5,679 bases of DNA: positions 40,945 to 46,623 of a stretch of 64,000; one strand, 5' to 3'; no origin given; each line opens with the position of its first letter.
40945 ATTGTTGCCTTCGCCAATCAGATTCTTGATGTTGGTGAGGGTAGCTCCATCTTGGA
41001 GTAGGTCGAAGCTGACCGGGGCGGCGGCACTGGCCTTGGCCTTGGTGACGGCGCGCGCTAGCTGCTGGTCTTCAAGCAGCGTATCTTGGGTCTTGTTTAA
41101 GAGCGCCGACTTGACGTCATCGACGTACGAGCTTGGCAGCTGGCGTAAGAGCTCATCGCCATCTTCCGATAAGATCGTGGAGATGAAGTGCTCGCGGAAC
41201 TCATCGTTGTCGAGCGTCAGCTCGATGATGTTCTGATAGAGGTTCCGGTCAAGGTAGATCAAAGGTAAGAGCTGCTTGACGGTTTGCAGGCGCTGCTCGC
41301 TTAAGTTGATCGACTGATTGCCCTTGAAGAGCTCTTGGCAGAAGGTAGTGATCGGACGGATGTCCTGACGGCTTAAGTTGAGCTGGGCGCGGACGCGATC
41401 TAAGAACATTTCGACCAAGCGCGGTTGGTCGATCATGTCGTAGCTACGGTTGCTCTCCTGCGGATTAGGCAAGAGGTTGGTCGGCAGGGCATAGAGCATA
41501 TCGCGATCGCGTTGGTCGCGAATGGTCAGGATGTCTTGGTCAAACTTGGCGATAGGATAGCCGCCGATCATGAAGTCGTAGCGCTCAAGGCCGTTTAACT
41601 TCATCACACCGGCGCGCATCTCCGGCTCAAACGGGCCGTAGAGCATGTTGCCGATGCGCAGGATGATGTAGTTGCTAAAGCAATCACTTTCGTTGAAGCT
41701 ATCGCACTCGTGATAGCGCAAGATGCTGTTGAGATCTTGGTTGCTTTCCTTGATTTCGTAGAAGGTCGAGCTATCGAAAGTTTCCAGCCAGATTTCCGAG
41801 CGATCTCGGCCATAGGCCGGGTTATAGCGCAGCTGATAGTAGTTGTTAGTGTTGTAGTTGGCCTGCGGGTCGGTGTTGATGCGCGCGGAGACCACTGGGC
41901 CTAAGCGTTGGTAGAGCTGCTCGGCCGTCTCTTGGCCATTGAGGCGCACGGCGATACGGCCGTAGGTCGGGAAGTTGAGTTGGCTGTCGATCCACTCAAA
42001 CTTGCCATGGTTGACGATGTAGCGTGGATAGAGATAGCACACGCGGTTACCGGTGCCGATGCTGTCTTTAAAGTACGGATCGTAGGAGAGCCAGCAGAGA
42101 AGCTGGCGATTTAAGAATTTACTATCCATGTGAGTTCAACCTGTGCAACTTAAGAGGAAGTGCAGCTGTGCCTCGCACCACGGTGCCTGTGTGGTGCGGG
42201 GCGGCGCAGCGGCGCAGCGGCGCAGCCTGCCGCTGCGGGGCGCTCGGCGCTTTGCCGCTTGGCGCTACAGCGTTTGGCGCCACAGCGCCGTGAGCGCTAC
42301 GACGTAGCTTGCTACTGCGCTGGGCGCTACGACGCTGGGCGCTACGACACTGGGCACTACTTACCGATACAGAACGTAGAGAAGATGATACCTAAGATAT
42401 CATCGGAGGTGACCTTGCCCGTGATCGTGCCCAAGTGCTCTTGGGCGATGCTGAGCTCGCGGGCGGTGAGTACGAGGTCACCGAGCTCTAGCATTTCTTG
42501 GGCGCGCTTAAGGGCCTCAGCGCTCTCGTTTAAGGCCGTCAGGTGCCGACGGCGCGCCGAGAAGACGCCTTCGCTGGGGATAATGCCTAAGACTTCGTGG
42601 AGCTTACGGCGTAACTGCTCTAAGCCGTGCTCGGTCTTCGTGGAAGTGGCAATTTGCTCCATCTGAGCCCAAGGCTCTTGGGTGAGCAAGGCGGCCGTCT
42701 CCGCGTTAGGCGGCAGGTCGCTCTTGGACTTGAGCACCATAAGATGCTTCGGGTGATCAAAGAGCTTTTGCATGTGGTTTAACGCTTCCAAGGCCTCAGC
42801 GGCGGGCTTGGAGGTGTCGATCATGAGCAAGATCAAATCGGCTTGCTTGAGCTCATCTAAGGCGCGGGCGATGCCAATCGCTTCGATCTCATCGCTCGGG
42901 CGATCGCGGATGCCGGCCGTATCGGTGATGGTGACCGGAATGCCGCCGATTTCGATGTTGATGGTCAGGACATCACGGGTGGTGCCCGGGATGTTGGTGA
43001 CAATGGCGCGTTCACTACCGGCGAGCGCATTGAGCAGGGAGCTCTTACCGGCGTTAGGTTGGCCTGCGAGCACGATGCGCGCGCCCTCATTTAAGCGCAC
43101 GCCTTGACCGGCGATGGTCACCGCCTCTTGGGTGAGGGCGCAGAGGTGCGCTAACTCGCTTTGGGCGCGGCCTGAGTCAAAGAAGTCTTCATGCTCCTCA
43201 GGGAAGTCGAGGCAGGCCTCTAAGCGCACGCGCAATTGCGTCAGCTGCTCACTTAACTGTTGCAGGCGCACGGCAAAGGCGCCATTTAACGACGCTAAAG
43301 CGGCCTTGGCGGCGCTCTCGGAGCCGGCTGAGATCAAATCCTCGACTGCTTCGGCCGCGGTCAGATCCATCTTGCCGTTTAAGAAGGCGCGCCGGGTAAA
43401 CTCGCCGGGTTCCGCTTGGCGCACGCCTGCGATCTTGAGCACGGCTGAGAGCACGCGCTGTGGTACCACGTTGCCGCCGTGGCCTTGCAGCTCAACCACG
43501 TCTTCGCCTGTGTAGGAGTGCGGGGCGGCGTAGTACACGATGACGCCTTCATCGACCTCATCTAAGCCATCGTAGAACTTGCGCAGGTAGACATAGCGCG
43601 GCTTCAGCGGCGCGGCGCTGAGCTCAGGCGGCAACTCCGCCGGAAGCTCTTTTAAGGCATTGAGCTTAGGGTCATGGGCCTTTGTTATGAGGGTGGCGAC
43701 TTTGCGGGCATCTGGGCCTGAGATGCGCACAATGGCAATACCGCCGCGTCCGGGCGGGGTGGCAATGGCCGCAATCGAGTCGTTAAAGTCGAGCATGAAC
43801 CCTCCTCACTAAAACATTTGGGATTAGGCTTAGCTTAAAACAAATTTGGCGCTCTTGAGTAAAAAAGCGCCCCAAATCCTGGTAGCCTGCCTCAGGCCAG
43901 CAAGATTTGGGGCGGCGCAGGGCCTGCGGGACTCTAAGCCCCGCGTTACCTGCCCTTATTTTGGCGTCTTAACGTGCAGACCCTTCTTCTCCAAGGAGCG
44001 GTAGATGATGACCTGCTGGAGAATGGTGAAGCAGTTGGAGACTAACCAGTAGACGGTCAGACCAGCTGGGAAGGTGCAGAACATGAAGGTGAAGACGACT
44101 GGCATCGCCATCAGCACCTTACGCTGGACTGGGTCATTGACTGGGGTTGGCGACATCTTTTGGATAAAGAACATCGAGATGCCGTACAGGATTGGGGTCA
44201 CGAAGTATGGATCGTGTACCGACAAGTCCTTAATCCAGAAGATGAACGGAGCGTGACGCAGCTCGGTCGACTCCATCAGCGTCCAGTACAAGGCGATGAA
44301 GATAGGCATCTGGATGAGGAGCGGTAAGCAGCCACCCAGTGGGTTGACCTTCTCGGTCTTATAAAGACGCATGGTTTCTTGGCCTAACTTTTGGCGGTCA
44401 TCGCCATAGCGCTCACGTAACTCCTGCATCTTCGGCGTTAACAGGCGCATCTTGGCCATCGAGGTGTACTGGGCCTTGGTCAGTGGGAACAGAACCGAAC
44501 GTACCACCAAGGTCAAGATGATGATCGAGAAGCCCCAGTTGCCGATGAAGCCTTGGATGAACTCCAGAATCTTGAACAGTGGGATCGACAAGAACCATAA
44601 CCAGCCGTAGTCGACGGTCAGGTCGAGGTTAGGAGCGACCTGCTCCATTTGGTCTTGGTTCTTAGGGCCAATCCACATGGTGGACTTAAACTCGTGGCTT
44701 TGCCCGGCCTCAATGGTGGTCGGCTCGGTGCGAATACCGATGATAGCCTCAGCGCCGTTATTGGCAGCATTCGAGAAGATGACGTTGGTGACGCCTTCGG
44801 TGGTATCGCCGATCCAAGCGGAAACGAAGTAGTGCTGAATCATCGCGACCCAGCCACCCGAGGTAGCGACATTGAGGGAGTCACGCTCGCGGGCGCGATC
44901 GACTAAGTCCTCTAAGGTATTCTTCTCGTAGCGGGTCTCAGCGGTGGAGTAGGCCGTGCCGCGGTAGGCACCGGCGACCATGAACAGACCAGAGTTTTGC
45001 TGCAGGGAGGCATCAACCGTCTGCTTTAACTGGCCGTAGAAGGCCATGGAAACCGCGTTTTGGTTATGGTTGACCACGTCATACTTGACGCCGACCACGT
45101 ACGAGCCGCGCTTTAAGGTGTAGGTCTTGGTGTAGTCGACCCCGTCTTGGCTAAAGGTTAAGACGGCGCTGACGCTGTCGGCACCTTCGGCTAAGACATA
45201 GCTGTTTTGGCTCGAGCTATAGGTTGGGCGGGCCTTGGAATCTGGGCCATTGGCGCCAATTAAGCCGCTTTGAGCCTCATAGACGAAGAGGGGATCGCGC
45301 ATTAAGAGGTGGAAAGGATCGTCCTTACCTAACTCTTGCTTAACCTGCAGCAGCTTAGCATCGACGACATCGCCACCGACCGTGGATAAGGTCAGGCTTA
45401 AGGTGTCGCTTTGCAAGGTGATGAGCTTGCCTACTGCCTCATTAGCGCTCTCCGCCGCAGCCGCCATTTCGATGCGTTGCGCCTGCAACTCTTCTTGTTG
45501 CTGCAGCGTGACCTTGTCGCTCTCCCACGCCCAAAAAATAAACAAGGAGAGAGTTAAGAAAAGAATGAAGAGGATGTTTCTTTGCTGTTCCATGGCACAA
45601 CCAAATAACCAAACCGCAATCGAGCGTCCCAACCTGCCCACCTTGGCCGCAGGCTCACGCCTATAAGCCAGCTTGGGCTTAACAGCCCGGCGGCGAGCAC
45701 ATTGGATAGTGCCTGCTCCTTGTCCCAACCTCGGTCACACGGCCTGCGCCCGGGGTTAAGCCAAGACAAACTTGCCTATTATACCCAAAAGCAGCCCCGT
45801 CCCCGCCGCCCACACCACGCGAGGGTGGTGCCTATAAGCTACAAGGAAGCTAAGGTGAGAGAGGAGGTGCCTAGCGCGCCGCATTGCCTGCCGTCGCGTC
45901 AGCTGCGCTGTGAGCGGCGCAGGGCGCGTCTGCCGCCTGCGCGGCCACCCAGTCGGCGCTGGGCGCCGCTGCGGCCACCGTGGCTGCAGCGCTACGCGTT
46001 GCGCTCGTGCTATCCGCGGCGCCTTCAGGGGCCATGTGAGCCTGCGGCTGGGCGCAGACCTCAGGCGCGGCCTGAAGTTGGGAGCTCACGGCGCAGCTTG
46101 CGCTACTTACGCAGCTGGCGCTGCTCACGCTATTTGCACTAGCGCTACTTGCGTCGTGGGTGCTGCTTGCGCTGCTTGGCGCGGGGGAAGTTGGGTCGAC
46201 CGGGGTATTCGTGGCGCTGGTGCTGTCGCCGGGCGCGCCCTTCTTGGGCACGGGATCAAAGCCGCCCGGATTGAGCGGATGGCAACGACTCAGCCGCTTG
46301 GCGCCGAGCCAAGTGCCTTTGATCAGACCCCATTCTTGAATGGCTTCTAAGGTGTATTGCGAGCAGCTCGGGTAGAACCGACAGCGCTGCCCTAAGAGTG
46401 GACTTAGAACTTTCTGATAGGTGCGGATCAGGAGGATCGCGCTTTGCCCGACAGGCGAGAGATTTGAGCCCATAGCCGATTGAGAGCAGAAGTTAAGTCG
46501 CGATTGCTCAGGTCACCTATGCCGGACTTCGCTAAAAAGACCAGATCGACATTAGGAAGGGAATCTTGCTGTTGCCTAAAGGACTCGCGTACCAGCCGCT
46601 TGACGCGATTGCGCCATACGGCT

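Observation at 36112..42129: Two-gene McrBC-like module (giant AAA+ NTPase plus PD-(D/E)xK nuclease): candidate uncharacterised defence system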

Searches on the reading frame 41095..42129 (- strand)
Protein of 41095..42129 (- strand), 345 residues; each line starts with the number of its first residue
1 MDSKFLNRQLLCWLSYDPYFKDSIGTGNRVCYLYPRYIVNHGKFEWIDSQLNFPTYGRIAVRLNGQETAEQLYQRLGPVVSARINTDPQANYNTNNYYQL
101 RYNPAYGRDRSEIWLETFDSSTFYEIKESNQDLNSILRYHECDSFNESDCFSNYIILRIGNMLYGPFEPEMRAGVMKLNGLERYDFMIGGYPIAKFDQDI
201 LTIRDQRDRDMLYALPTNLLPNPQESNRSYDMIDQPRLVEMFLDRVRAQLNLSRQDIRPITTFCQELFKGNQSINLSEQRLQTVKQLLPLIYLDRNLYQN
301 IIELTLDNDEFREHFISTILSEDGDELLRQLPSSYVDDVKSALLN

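Call 45: search_solved_structures(query=A5, max_evalue=10)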
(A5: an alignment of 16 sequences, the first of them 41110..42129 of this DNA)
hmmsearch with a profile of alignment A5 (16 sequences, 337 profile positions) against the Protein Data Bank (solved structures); distinct sequences matched with E-value up to 10: 4.
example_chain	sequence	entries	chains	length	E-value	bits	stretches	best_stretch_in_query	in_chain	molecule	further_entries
5hu4_A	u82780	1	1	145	0.16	14.4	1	161-226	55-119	Cysteine protease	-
4yzr_A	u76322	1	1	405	0.45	12.9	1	187-272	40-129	Polyketide biosynthesis cytochrome P450 PksS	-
6dkm_A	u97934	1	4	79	2.2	10.6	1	256-303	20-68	DHD131_A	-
4oyd_B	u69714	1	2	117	7.2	8.9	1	247-335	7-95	Computationally designed Inhibitor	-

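Call 46: search_protein_families(library=pfam, alignment_id=A5, max_evalue=1)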
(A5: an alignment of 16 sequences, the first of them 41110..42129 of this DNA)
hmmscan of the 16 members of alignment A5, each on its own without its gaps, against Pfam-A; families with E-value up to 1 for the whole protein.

A. member 1, window:41110-42129:- (340 aa): 2 families
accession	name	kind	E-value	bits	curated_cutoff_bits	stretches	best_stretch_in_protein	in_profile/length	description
PF03567.20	Sulfotransfer_2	-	0.014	16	22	1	221-336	120-235/252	Sulfotransferase family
PF20451.3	Calmod_bind_M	-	0.17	12.9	24.5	1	270-310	16-56/67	Calmodulin binding protein central domain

B. families by the number of members that match (of 16 scanned): 19 families
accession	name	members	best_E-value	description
PF05377.16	FlaC_arch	2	0.072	Flagella accessory protein C (FlaC)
PF20285.3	CTD9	2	0.31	C-terminal domain 9 of the ABC-three component (ABC-3C) systems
PF03567.20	Sulfotransfer_2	1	0.014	Sulfotransferase family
PF18785.7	Inv-AAD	1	0.014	Invertebrate-AID/APOBEC-deaminase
PF02847.23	MA3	1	0.031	MA3 domain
PF14536.11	DUF4441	1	0.043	Domain of unknown function (DUF4441)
PF05572.19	Peptidase_M43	1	0.044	Pregnancy-associated plasma protein-A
PF17467.7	E7R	1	0.044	Viral Protein E7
PF14989.11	CCDC32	1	0.071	Coiled-coil domain containing 32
PF06648.16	AcMNPV_Ac75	1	0.079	Autographa californica nuclear polyhedrosis virus (AcMNPV), Ac75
PF04325.18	DUF465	1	0.11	Protein of unknown function (DUF465)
PF23508.1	MBB1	1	0.11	MBB1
PF05266.19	DUF724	1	0.13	Protein of unknown function (DUF724)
PF19458.4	DUF5995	1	0.14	Family of unknown function (DUF5995)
PF20451.3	Calmod_bind_M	1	0.17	Calmodulin binding protein central domain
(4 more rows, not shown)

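Call 71: predict_structure(alignment_id=A7)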
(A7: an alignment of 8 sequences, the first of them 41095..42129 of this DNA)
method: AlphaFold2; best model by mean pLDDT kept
length: 345 residues; sequences in the alignment: 8
mean_pLDDT: 51.7   pTM: 0.35
mean pLDDT of the five models: 51.7, 48.5, 47.4, 38.8, 38.4
residues with pLDDT >= 90: 0; 70-90: 26; 50-70: 162; < 50: 157
segments of 3 or more residues with pLDDT < 50: 54-57, 91-96, 106-109, 119-183, 185-199, 221-226, 270-276, 292-313, 334-336, 338-345
pLDDT, mean of each block of 10 residues (from residue 1): 68 65 56 66 55 54 67 67 65 52 52 60 34 37 29 33 35 42 43 37 62 55 51 57 64 70 56 44 51 44 43 49 51 48 44
secondary structure, 60 per line:
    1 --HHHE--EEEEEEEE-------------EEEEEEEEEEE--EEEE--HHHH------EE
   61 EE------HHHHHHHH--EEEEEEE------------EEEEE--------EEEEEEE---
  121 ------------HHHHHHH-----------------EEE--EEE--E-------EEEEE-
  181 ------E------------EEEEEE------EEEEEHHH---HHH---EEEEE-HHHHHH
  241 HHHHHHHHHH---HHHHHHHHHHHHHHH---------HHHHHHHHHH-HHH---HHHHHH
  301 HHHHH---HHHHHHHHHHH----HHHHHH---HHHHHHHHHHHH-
elements in order: E9-16 E30-40 E43-46 H49-52 E59-62 H69-76 E79-85 E98-102 E111-117 H133-139 E157-159 E162-164 E175-179 E200-205 E212-216 E229-233 H235-250 H254-268 H278-287 H295-305 H309-319 H324-329 H333-344

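Call 74: fold_search(model_id=the predicted structure, library=pdb)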
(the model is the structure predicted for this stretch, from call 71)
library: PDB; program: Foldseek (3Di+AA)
matches with E <= 10: 263; with E <= 0.001: 0
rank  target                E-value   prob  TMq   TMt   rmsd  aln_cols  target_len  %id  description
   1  8epu                  5.3e-02  0.13  0.09  0.16  17.1       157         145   10  1.6 A crystal structure of the lipocalin dog allergen Can f 1 with the C118S mutation (released 2023-04-05)
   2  8vqg_C                5.9e-02  0.12  0.09  0.16  17.2       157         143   10  X-ray crystal structure of Can f 1 (released 2025-01-22)
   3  8vqg_A                1.3e-01  0.09  0.09  0.16  17.1       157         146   10  X-ray crystal structure of Can f 1 (released 2025-01-22)
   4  8vqf_C                1.3e-01  0.08  0.09  0.15  18.2       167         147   11  X-ray crystal structure of natural Can f 1 in complex with human IgE 1J11 Fab (released 2025-01-22)
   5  3u9p_D                2.1e-01  0.06  0.08  0.15  18.2       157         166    8  Crystal Structure of Murine Siderocalin in Complex with an Fab Fragment (released 2013-05-01)
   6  2r73_B                2.7e-01  0.08  0.10  0.18  17.2       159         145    9  Crystal Structure of the Possum Milk Whey Lipocalin Trichosurin at pH 8.2 (released 2007-11-20)
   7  4os3_B                2.9e-01  0.06  0.09  0.15  16.8       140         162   11  Three-dimensional structure of the C65A-W112F double mutant of Human lipocalin-type Prostaglandin D Synthase apo-form (released 2014-08-06)
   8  8hta_MODEL_1_A        3.0e-01  0.05  0.09  0.13  17.2       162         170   10  Solution Structure of the C65A/C167A Mutant of Human Lipocalin-type Prostaglandin D Synthase (released 2023-04-19)
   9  7q19                  3.2e-01  0.08  0.10  0.17  15.2       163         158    7  Beta-lactoglobulin mutant FAW (I56F/L39A/M107W) in complex with desipramine (FAW-DSM#3) (released 2022-05-11)
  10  2asn                  3.8e-01  0.04  0.09  0.15  16.8       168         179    8  Crystal structure of D1A mutant of nitrophorin 2 complexed with imidazole (released 2006-08-01)
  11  1bbp_A                4.0e-01  0.06  0.11  0.16  16.0       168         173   11  MOLECULAR STRUCTURE OF THE BILIN BINDING PROTEIN (BBP) FROM PIERIS BRASSICAE AFTER REFINEMENT AT 2.0 ANGSTROMS RESOLUT (released 1991-10-15)
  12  2ra6_C                4.2e-01  0.07  0.09  0.17  15.9       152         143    8  Crystal Structure of the Possum Milk Whey Lipocalin Trichosurin at pH 4.6 with Bound 4-ethylphenol (released 2007-11-20)
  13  7dru_D                4.2e-01  0.06  0.08  0.16  17.0       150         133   11  Crystal Structure of the Dog Lipocalin Allergen Can f 1 (released 2021-11-10)
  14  8dww_M                4.2e-01  0.03  0.10  0.09  23.1       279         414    7  Chikungunya VLP in complex with neutralizing Fab 506.A08 (asymmetric unit) (released 2023-05-31)
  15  5x7y_D                4.5e-01  0.06  0.10  0.17  16.6       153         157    7  Crystal Structure of the Dog Lipocalin Allergen Can f 6 (released 2018-04-04)
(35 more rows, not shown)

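Call 84: search_protein_representatives(protein=window:41095-42129:-)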
Query: 345 residues. Proteins with E-value up to 0.001 (for the whole library): 89; up to 1e-10: 61; up to 1e-30: 29. The best 89 are listed.
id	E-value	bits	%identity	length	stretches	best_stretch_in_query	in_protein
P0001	8.1e-231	781.2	100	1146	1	1-345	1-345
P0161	9.1e-85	301.0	41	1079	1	6-343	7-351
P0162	8.4e-84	297.8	42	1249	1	4-344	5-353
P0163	1.7e-83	296.8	40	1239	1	4-343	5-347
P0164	6.2e-64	232.5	37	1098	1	4-339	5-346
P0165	5.2e-61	222.9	35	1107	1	1-333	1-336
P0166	6.5e-59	216.0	33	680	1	5-331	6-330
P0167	2.3e-56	207.6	33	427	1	5-326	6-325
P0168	5.9e-54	199.7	37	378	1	5-272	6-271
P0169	7.3e-51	189.5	30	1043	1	4-331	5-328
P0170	1.9e-50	188.2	29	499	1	4-333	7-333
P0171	7.6e-49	182.9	30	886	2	2-342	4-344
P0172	7.9e-49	182.8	36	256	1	5-258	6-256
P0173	3.4e-48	180.7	33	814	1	9-333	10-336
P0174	1.1e-46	175.7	29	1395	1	4-330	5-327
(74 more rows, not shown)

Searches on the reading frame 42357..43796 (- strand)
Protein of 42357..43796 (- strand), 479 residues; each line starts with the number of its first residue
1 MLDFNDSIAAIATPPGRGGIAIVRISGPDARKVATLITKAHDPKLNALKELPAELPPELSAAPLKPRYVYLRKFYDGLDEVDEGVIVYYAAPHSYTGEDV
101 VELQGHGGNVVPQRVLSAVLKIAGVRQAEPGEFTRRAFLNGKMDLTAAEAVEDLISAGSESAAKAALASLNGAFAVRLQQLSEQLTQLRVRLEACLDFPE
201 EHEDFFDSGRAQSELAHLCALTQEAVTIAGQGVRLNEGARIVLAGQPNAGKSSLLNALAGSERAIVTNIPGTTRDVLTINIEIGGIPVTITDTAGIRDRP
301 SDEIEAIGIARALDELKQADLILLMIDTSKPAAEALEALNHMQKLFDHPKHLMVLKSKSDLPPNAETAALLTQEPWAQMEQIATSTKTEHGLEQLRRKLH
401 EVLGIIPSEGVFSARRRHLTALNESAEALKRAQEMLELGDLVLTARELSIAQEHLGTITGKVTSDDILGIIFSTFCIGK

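Call 11: search_protein_families(library=pfam, proteins=[window:42357-43796:-], max_evalue=0.001)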
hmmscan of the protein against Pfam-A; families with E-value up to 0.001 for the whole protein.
window:42357-43796:- (479 aa): 7 families
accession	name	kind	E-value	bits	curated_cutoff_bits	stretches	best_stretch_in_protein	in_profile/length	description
PF12631.12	MnmE_helical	-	7.7e-46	157.3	40.1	1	145-476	1-211/211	MnmE helical domain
PF10396.14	TrmE_N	-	6e-39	133.3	29.8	1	8-142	2-117/117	GTP-binding protein TrmE N-terminus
PF01926.29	MMR_HSR1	-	1.2e-25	90.3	21.9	1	240-349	1-105/113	50S ribosome-binding GTPase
PF02421.24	FeoB_N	-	3.1e-10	40.2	27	1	240-330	2-90/156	Ferrous iron transport protein B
PF03193.22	RsgA_GTPase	-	5.8e-06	26.7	30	0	238-297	106-169/174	RsgA GTPase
PF00350.29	Dynamin_N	-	6.8e-06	26.6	27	1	241-279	1-38/168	Dynamin family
PF00005.33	ABC_tran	-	0.0006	20.9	25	0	234-267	7-40/137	ABC transporter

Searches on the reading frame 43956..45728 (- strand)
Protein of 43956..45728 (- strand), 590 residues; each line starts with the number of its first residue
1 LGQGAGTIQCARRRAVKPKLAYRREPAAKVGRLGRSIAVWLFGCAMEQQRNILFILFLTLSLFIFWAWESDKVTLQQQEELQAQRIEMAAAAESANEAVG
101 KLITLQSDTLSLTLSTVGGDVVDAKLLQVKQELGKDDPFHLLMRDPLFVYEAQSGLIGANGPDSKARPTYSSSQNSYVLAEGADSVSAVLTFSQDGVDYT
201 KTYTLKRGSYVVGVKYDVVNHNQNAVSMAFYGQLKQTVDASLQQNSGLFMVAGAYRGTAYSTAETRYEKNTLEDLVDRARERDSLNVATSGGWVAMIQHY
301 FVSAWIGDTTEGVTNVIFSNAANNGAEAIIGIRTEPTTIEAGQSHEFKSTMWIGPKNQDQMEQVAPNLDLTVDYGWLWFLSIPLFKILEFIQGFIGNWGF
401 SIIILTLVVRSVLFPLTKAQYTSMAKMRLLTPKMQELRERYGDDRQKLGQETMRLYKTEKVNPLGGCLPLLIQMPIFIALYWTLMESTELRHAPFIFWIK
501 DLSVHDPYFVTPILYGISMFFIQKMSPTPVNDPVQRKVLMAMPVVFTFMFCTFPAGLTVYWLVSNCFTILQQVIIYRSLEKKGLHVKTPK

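Call 11: search_protein_families(library=pfam, proteins=[window:43956-45728:-], max_evalue=0.001)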
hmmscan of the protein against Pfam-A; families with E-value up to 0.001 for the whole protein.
window:43956-45728:- (590 aa): 2 families
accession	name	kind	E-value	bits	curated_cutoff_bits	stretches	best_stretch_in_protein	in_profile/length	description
PF14849.12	YidC_periplas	-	5.6e-78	263.1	24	1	103-386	2-282/283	YidC periplasmic domain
PF02096.25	60KD_IMP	-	2.7e-65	219.8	35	1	398-577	1-163/163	60Kd inner membrane protein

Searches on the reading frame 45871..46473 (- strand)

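Call 11: search_protein_families(library=pfam, proteins=[window:45871-46473:-], max_evalue=0.001)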
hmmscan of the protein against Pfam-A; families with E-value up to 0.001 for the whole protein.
window:45871-46473:- (200 aa): 1 family
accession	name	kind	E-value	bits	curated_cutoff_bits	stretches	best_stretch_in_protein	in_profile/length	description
PF01809.23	YidD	-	1.6e-29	101.9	27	1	12-75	4-67/67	Putative membrane protein insertion efficiency factor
